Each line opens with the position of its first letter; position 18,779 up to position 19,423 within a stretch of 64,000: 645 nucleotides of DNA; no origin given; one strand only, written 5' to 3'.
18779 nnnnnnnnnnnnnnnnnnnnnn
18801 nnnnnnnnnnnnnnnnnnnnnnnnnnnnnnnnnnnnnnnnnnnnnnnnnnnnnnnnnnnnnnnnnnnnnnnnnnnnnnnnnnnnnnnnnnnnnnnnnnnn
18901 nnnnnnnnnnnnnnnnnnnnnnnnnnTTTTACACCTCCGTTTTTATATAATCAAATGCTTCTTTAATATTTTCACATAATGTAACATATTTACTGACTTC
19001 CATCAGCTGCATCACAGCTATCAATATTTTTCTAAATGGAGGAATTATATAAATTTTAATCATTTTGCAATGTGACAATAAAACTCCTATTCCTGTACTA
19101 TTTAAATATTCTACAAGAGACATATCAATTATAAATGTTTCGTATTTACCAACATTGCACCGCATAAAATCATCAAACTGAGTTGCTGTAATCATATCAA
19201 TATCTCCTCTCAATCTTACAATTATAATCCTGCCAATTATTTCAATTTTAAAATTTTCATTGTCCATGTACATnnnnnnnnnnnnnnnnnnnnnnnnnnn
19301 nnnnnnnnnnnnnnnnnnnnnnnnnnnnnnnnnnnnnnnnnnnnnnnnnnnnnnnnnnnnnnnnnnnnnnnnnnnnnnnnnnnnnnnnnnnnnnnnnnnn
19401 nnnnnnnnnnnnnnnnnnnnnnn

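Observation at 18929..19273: STAS-domain anti-sigma-antagonist homologue embedded in the head-morphogenesis operon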

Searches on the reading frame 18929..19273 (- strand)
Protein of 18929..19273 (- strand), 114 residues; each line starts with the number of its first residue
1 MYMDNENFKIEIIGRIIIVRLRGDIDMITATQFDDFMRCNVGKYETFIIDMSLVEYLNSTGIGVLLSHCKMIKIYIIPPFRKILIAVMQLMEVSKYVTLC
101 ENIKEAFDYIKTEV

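Call 3: search_protein_families(library=pfam, proteins=[window:18929-19273:-], max_evalue=0.1)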
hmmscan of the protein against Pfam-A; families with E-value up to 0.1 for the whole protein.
window:18929-19273:- (114 aa): 3 families
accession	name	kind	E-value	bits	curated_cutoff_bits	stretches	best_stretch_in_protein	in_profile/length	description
PF01740.26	STAS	-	4.2e-11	43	22.6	1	8-106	2-106/106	STAS domain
PF13466.11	STAS_2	-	0.00024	21.6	29.2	1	19-67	1-49/80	STAS domain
PF06780.16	Erp_C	-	0.021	15.3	24.3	1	4-47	9-52/140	Erp protein C-terminus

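Call 6: search_protein_families(library=phrogs, proteins=[window:18929-19273:-], max_evalue=0.001)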
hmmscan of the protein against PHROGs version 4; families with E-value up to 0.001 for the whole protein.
window:18929-19273:- (114 aa): 0 families

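Call 7: find_homologous_proteins(query=window:18929-19273:-, max_evalue=0.001)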
Query window:18929-19273:- (114 aa): 1 proteins with E <= 0.001 among 8 candidates.
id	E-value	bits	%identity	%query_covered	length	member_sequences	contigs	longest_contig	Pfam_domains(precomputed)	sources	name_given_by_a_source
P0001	5.8e-66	238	100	98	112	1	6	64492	PF01740.27,PF13466.13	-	-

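Call 10: find_encoding_contigs(protein=P0001, flank=10000, max_places=10)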
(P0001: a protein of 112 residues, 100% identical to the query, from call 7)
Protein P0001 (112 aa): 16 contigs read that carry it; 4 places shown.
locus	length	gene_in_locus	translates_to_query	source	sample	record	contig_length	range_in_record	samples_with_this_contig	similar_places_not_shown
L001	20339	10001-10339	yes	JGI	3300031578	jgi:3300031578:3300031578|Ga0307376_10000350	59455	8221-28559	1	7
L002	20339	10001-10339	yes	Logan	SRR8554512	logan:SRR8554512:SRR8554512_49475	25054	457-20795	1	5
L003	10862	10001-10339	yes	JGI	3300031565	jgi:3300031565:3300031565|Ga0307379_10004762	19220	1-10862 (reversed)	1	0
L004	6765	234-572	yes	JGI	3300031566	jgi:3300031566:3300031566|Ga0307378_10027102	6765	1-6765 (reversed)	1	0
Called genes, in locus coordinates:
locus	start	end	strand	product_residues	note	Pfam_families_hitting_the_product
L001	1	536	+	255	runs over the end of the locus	PF03592:Terminase_2 (faint)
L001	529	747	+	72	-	-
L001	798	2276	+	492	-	-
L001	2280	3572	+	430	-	PF06381:Phage_portal_3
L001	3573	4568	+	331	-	PF04233:Phage_Mu_F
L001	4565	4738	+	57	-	-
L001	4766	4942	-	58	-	-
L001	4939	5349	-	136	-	PF01844:HNH (weak)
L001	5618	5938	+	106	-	-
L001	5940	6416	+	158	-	-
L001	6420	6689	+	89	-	-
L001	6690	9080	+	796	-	-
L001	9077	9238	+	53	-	-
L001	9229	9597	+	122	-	-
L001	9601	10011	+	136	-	-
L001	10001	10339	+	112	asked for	PF01740:STAS, PF13466:STAS_2 (weak)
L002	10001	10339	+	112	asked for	PF01740:STAS, PF13466:STAS_2 (weak)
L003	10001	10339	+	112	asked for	PF01740:STAS, PF13466:STAS_2 (weak)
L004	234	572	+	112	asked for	PF01740:STAS, PF13466:STAS_2 (weak)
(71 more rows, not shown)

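Call 12: search_solved_structures(query=window:18929-19273:-, max_evalue=1, show_alignments=3)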
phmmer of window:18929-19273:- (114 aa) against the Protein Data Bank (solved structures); distinct sequences matched with E-value up to 1: 9.
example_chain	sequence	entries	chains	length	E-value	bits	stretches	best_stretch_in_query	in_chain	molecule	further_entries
1sbo_A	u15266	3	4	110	3.3e-06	30.9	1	7-106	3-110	Putative anti-sigma factor antagonist TM1442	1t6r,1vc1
8ih8_A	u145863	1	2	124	0.0023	21.8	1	16-70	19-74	Anti-sigma-F factor antagonist RsfB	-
4qtp_A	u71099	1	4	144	0.0023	21.8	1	15-67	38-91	Anti-sigma factor antagonist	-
1th8_B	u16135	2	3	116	0.0072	20.2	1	10-73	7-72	Anti-sigma F factor antagonist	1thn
1tid_B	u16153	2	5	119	0.019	18.8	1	10-73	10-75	Anti-sigma F factor antagonist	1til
1auz_A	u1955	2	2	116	0.065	17.1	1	14-73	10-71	SPOIIAA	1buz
6m36_B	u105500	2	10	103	0.73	13.7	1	17-73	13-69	Anti-sigma-B factor antagonist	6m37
1h4x_A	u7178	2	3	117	0.84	13.5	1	8-72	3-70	ANTI-SIGMA F FACTOR ANTAGONIST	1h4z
1h4y_A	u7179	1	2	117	0.9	13.4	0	8-72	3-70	ANTI-SIGMA F FACTOR ANTAGONIST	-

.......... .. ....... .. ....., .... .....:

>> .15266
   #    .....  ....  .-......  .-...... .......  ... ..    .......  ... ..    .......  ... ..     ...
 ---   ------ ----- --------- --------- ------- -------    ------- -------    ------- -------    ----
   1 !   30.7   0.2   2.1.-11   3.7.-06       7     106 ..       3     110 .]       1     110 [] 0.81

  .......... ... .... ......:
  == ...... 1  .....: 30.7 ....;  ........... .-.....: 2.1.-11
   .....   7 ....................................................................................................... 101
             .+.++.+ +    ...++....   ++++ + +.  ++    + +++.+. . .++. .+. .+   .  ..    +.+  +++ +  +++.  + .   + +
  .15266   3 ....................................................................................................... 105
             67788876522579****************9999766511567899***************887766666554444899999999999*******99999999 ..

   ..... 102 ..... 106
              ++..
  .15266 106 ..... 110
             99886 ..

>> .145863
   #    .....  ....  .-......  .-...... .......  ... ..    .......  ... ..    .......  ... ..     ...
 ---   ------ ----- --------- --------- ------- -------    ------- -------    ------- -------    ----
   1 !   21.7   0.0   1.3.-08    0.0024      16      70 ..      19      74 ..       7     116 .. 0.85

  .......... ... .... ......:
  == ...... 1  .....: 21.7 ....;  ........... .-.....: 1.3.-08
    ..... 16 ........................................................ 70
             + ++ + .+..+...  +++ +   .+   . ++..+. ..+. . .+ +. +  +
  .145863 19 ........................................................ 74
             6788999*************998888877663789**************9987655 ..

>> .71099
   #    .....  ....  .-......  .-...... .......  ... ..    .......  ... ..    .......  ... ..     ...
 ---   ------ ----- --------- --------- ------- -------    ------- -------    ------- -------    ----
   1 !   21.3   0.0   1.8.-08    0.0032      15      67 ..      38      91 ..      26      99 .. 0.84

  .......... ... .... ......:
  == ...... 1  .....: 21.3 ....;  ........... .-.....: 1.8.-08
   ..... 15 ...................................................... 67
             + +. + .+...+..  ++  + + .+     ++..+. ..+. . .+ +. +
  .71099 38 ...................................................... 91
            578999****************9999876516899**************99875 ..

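Call 17: search_protein_representatives(protein=window:18929-19273:-)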
Query: 114 residues. Proteins with E-value up to 0.001 (for the whole library): 79; up to 1e-10: 5; up to 1e-30: 1. The best 79 are listed.
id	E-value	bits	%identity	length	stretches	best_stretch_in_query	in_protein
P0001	1.8e-66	237.6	100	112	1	3-114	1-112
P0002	5.8e-12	62.3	35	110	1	8-114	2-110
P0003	7.3e-11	58.8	30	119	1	6-110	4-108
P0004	7.4e-11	58.8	31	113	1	6-110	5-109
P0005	8.1e-11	58.6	30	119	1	7-108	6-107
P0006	2.3e-10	57.2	30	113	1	8-112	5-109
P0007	1.1e-09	54.9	29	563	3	16-74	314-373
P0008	1.1e-08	51.7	31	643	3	13-69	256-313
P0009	1.3e-07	48.3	30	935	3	17-71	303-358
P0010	2.3e-07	47.5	33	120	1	14-111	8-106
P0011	2.7e-07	47.3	26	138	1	6-109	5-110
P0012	3.3e-07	47.0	31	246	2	14-100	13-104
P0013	4.3e-07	46.7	27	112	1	7-108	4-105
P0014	7.7e-07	45.8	35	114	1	9-110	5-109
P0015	1.4e-06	45.0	30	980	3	14-71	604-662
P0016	1.7e-06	44.7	31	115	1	16-113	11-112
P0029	5.0e-05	40.0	31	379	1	12-111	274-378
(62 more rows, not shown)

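Call 19: find_encoding_contigs(protein=P0002, flank=10000, max_places=4)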
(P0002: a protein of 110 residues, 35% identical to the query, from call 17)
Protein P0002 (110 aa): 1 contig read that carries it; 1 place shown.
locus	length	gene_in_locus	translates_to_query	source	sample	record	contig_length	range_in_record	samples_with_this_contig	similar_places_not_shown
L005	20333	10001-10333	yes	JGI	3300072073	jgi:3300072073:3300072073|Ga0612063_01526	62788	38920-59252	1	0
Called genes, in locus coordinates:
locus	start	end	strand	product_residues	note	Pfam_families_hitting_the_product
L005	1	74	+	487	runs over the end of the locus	-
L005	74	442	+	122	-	-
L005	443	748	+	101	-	-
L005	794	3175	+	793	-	-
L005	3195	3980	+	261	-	-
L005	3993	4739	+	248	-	-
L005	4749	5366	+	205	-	PF07484:Collar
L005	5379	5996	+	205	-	PF07484:Collar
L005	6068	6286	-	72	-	-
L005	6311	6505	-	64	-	-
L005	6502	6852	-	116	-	-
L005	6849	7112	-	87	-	-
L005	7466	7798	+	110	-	-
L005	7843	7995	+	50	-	-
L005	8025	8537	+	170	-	-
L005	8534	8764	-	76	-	-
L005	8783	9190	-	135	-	-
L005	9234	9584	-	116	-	-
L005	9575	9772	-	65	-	-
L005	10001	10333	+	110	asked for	PF01740:STAS, PF13466:STAS_2 (weak)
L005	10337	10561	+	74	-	-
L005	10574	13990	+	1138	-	-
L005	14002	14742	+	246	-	-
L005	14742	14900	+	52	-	-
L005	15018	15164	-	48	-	-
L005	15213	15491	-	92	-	-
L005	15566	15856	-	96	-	-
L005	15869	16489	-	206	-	-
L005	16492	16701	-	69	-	-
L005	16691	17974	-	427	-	PF12323:HTH_OrfB_IS605, PF01385:OrfB_IS605, PF07282:Cas12f1-like_TNB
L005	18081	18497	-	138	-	-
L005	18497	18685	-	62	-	-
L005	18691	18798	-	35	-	-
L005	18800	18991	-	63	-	-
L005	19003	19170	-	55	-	-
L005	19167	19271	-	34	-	-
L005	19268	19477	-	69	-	-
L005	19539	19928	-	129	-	-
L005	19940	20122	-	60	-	-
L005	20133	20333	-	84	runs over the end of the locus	-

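Call 21: find_encoding_contigs(protein=P0003, flank=8000, max_places=3)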
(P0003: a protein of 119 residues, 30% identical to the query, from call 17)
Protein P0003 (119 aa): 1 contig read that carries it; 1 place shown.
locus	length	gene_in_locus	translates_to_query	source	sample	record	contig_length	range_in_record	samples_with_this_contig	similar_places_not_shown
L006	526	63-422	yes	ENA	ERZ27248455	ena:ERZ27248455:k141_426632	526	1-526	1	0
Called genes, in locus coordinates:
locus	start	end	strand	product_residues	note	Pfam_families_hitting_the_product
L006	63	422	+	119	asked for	PF01740:STAS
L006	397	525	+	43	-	?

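Call 22: find_encoding_contigs(protein=P0004, flank=8000, max_places=3)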
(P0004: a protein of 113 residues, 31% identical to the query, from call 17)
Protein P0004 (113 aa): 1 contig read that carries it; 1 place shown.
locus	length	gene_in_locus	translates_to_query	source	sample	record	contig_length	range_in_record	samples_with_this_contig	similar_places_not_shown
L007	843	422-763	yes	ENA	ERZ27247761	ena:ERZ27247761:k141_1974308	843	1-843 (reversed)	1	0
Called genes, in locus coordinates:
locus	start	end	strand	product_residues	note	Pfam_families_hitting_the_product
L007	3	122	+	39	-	?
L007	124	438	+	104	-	-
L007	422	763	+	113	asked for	PF01740:STAS (weak)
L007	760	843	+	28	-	?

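Call 23: find_encoding_contigs(protein=P0006, flank=8000, max_places=3)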
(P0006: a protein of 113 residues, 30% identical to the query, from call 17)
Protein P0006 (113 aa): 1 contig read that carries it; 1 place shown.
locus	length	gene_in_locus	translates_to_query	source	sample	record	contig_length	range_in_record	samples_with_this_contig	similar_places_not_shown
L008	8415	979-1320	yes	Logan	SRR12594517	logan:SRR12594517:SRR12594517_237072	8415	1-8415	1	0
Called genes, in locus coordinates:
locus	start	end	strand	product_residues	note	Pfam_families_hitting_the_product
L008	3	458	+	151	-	?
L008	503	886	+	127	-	-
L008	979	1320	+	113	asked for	PF01740:STAS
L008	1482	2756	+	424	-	PF01385:OrfB_IS605, PF07282:Cas12f1-like_TNB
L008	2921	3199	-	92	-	-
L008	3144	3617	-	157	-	-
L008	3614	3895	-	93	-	-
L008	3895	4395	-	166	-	-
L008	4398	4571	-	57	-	-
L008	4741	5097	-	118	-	-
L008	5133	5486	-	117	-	-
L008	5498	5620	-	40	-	-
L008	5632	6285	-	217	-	-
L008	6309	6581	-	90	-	-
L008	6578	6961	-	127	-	-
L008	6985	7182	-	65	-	-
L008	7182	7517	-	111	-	-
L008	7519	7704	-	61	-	-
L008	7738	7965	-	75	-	-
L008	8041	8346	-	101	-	-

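Call 25: find_related_loci(query=window:18929-19273:-, collection=viral_contigs, flank=10000)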
Query window:18929-19273:- (114 aa) in viral_contigs; peptide patterns used: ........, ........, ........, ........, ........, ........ (x = any residue, [..] = any of these).
No stretch of DNA in the collection matches any of the patterns.

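Call 30: search_dna_similar(query=window:18929-19273:-, collection=phages, mode=protein, max_evalue=1, max_rows=20)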
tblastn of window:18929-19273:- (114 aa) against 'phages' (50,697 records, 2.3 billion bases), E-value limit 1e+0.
No match.

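Call 35: predict_structure(alignment_id=A2)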
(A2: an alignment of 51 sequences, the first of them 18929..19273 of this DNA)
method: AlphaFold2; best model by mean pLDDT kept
length: 114 residues; sequences in the alignment: 51
mean_pLDDT: 94.7   pTM: 0.87
mean pLDDT of the five models: 94.7, 94.1, 94.0, 93.7, 93.4
residues with pLDDT >= 90: 107; 70-90: 4; 50-70: 3; < 50: 0
segments of 3 or more residues with pLDDT < 50: none
pLDDT, mean of each block of 10 residues (from residue 1): 80 97 96 96 97 96 95 97 95 96 98 90
secondary structure, 60 per line:
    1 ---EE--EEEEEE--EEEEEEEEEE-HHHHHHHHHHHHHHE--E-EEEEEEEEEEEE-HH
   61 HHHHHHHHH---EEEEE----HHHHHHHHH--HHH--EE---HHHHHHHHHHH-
elements in order: E8-13 E16-25 H27-40 E46-57 H59-69 E73-77 H82-90 H103-113

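Call 39: fold_search(model_id=the predicted structure, library=pdb)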
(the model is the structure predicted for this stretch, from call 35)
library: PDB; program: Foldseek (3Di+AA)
matches with E <= 10: 1166; with E <= 0.001: 32
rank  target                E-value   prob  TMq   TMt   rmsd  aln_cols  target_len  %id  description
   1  8ih8_B                2.4e-07  1.00  0.76  0.73   2.3       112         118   20  anti-sigmaF factor and Anti-sigmaF factor antagonist complex(usfx-RsfB) (released 2024-02-28)
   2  8ih8_A                3.7e-07  1.00  0.74  0.74   2.3       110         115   21  anti-sigmaF factor and Anti-sigmaF factor antagonist complex(usfx-RsfB) (released 2024-02-28)
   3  4hyl_A                4.0e-07  1.00  0.74  0.75   2.5       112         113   19  The crystal structure of an anti-sigma-factor antagonist from Haliangium ochraceum DSM 14365 (released 2012-11-28)
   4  1h4y_A                5.2e-07  1.00  0.75  0.75   2.2       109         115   18  Structure of the Anti-Sigma Factor Antagonist SpoIIAA in its Unphosphorylated Form (released 2001-07-06)
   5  1th8_B                1.4e-06  1.00  0.81  0.81   1.7       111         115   15  Crystal Structures of the ADP and ATP bound forms of the Bacillus Anti-sigma factor SpoIIAB in complex with the Anti-a (released 2004-06-15)
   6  1h4z                  1.6e-06  1.00  0.72  0.74   2.6       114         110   18  Structure of the Anti-Sigma Factor Antagonist SpoIIAA in its Unphosphorylated Form (released 2001-07-06)
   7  1tid_D                1.9e-06  1.00  0.81  0.79   1.6       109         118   15  Crystal Structures of the ADP and ATP bound forms of the Bacillus Anti-sigma factor SpoIIAB in complex with the Anti-a (released 2004-06-15)
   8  4qtp_D                1.9e-06  1.00  0.82  0.82   1.7       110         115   20  Crystal Structure of an Anti-sigma Factor Antagonist from Mycobacterium paratuberculosis (released 2014-07-16)
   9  4qtp_A                2.3e-06  1.00  0.83  0.81   1.7       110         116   20  Crystal Structure of an Anti-sigma Factor Antagonist from Mycobacterium paratuberculosis (released 2014-07-16)
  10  1tid_B                2.8e-06  1.00  0.81  0.78   1.6       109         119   15  Crystal Structures of the ADP and ATP bound forms of the Bacillus Anti-sigma factor SpoIIAB in complex with the Anti-a (released 2004-06-15)
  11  6m36_H                3.0e-06  1.00  0.73  0.82   1.7        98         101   19  The crystal structure of B. subtilis RsbV/RsbW complex in the monoclinic crystal form (released 2020-07-15)
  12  6m36_B                3.2e-06  1.00  0.68  0.77   2.3       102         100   20  The crystal structure of B. subtilis RsbV/RsbW complex in the monoclinic crystal form (released 2020-07-15)
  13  4hyl_B                3.6e-06  1.00  0.74  0.74   2.5       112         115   19  The crystal structure of an anti-sigma-factor antagonist from Haliangium ochraceum DSM 14365 (released 2012-11-28)
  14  1thn_B                5.3e-06  1.00  0.78  0.78   2.5       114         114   17  Crystal Structures of the ADP and ATP bound forms of the Bacillus Anti-sigma factor SpoIIAB in complex with the Anti-a (released 2004-06-15)
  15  6m36_D                5.7e-06  1.00  0.72  0.82   1.7        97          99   20  The crystal structure of B. subtilis RsbV/RsbW complex in the monoclinic crystal form (released 2020-07-15)
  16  4qtp_B                6.1e-06  1.00  0.82  0.81   1.7       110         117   20  Crystal Structure of an Anti-sigma Factor Antagonist from Mycobacterium paratuberculosis (released 2014-07-16)
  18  6m36_F                8.4e-06  1.00  0.66  0.78   2.2        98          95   20  The crystal structure of B. subtilis RsbV/RsbW complex in the monoclinic crystal form (released 2020-07-15)
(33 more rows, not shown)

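Call 44: search_protein_families(library=pfam, proteins=[P0007, P0008, P0012, P0029, L005:10574-13990:+, L005:10337-10561:+, L005:14002-14742:+], max_evalue=0.01)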
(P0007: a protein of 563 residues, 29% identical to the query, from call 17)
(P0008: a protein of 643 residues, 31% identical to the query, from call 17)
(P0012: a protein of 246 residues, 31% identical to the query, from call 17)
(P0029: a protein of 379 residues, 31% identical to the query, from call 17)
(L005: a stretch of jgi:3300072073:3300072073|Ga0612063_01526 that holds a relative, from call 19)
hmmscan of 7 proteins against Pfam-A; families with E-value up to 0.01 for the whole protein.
P0007 (563 aa): 3 families
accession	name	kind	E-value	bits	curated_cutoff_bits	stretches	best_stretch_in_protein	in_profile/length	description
PF01740.26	STAS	-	3.6e-54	181.5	22.6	3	7-107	5-106/106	STAS domain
PF13581.12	HATPase_c_2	-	4.3e-26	91.8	27.4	1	431-557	2-126/127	Histidine kinase-like ATPase domain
PF13466.11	STAS_2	-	1.7e-25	89.4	29.2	3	156-233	4-78/80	STAS domain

P0008 (643 aa): 2 families
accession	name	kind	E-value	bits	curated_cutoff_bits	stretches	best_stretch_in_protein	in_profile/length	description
PF01740.26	STAS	-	2.7e-55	185.1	22.6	3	421-518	10-106/106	STAS domain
PF13466.11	STAS_2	-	4.4e-30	104.1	29.2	3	426-505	1-79/80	STAS domain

P0012 (246 aa): 3 families
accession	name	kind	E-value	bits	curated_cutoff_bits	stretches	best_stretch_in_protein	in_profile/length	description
PF01740.26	STAS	-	6.4e-34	116.4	22.6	2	143-239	7-104/106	STAS domain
PF13466.11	STAS_2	-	9.8e-24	83.8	29.2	2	149-228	1-79/80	STAS domain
PF21179.3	BldD-like_C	-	0.0011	19.2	27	0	177-209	1-33/70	DNA-binding protein BldD-like, C-terminal domain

P0029 (379 aa): 4 families
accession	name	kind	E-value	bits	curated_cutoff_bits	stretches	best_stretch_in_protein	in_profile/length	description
PF01740.26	STAS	-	4.5e-22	78.3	22.6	1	276-373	8-106/106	STAS domain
PF13581.12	HATPase_c_2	-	3.3e-19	69.6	27.4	1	132-251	3-125/127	Histidine kinase-like ATPase domain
PF13466.11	STAS_2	-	5.7e-12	46.1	29.2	1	281-358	1-77/80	STAS domain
PF02518.31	HATPase_c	-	1e-08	36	26.4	1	162-250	7-104/111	Histidine kinase-, DNA gyrase B-, and HSP90-like ATPase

L005:10574-13990:+ (1138 aa): 0 families

L005:10337-10561:+ (74 aa): 2 families
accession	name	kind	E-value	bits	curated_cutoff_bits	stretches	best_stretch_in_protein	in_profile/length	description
PF24461.1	DUF7576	-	0.00019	21.6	27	0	55-68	44-57/60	Family of unknown function (DUF7576)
PF06467.20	zf-FCS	-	0.00046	20.4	22.4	1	47-67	18-37/39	MYM-type Zinc finger with FCS sequence motif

L005:14002-14742:+ (246 aa): 0 families

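Call 66: search_protein_families(library=padloc, proteins=[window:18929-19273:-], max_evalue=0.01)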
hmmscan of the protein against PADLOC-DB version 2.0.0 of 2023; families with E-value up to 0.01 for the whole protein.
window:18929-19273:- (114 aa): 0 families
